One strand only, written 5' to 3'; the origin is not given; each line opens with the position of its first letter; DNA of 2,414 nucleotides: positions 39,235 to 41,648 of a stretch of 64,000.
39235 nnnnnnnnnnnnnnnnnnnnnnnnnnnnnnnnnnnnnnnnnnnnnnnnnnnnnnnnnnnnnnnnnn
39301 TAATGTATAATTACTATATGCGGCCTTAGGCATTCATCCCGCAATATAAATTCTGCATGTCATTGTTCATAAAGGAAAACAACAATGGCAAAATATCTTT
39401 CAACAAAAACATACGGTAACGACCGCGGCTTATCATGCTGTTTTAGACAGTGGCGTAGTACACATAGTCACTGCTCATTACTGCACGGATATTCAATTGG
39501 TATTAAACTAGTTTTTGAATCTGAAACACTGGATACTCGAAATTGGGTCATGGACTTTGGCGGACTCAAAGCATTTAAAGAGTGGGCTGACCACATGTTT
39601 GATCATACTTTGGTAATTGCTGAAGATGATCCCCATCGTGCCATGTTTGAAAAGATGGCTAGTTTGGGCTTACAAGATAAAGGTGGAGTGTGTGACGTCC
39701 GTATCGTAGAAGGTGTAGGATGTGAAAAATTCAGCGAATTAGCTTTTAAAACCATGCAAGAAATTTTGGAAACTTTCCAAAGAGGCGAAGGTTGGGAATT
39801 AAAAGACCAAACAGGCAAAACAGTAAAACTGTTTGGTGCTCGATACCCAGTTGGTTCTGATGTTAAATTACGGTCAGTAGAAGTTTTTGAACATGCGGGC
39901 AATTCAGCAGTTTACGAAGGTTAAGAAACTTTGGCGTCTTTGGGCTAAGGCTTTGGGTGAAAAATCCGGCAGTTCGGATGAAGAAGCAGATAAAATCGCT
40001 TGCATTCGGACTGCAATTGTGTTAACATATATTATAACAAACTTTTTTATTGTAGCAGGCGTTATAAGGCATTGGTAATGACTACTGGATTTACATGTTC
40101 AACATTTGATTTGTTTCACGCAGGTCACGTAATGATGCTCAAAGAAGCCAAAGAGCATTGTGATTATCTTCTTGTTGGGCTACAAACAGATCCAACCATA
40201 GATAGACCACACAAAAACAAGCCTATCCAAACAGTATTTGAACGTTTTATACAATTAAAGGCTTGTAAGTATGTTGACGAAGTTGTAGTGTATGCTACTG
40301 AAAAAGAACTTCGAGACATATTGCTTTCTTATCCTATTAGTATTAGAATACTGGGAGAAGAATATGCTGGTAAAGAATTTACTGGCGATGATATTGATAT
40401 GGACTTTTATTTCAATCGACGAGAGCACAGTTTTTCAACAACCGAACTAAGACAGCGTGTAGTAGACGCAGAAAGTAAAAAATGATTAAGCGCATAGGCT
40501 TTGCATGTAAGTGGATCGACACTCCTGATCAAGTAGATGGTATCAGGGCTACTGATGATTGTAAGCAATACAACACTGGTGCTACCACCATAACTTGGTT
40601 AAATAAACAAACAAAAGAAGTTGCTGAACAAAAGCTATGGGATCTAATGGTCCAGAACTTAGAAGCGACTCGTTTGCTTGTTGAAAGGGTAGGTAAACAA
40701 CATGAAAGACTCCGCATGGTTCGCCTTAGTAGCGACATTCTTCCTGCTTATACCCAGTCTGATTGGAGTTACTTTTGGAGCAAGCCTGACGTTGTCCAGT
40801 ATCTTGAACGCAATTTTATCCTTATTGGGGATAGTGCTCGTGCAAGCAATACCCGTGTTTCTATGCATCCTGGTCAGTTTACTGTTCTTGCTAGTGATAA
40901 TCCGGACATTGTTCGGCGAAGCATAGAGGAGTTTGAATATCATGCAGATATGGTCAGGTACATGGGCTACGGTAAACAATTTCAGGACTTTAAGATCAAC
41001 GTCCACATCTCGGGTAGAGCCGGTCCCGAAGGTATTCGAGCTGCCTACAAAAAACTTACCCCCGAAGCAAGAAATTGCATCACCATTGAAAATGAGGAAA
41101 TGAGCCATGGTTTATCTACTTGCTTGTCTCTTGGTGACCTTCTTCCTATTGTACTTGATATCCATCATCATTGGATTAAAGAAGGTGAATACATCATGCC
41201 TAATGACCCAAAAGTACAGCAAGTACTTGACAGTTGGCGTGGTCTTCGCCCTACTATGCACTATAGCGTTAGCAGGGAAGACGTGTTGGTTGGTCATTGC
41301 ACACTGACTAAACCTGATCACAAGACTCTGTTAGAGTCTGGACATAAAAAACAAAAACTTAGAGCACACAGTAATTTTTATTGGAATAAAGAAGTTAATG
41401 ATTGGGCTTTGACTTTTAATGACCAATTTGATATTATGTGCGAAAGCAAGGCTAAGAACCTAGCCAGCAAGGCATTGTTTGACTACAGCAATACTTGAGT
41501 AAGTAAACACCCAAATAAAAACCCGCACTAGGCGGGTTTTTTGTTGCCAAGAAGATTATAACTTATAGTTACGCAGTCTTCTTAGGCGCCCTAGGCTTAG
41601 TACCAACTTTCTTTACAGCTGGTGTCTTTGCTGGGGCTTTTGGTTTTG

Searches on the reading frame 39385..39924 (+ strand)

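Call 19: search_protein_families(library=phrogs, proteins=[window:39385-39924:+], max_evalue=0.00001)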
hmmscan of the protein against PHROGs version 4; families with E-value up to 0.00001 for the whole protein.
window:39385-39924:+ (179 aa): 1 family
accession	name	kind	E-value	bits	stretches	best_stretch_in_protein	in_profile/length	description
phrog_2389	-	moron, auxiliary metabolic gene and host takeover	4.1e-33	115.3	1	3-132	5-126/158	QueD-like 6-pyruvoyl-tetrahydropterin synthase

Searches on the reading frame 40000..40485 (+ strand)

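Call 19: search_protein_families(library=phrogs, proteins=[window:40000-40485:+], max_evalue=0.00001)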
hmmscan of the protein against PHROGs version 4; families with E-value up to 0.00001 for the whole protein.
window:40000-40485:+ (161 aa): 1 family
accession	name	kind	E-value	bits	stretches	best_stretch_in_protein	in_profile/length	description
phrog_7878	-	other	3.6e-36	125.1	1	27-156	1-130/131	bifunctional heptose 7-phosphate kinase/heptose 1-phosphate adenyltransferase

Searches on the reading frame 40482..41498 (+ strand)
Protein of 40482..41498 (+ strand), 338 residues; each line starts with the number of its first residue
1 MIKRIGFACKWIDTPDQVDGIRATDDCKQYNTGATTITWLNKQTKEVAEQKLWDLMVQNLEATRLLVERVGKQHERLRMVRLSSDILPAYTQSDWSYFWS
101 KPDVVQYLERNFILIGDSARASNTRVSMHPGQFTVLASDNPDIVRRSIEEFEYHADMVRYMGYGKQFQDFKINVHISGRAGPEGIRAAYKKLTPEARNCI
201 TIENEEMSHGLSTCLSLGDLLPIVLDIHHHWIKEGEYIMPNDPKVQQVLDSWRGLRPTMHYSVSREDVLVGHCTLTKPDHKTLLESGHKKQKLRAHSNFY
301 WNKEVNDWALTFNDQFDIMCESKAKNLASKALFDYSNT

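Call 19: search_protein_families(library=phrogs, proteins=[window:40482-41498:+], max_evalue=0.00001)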
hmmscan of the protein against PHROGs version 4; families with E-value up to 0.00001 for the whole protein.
window:40482-41498:+ (338 aa): 1 family
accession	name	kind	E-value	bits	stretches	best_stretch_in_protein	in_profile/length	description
phrog_8420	-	DNA, RNA and nucleotide metabolism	2.3e-78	264.4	1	4-335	2-306/309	endonuclease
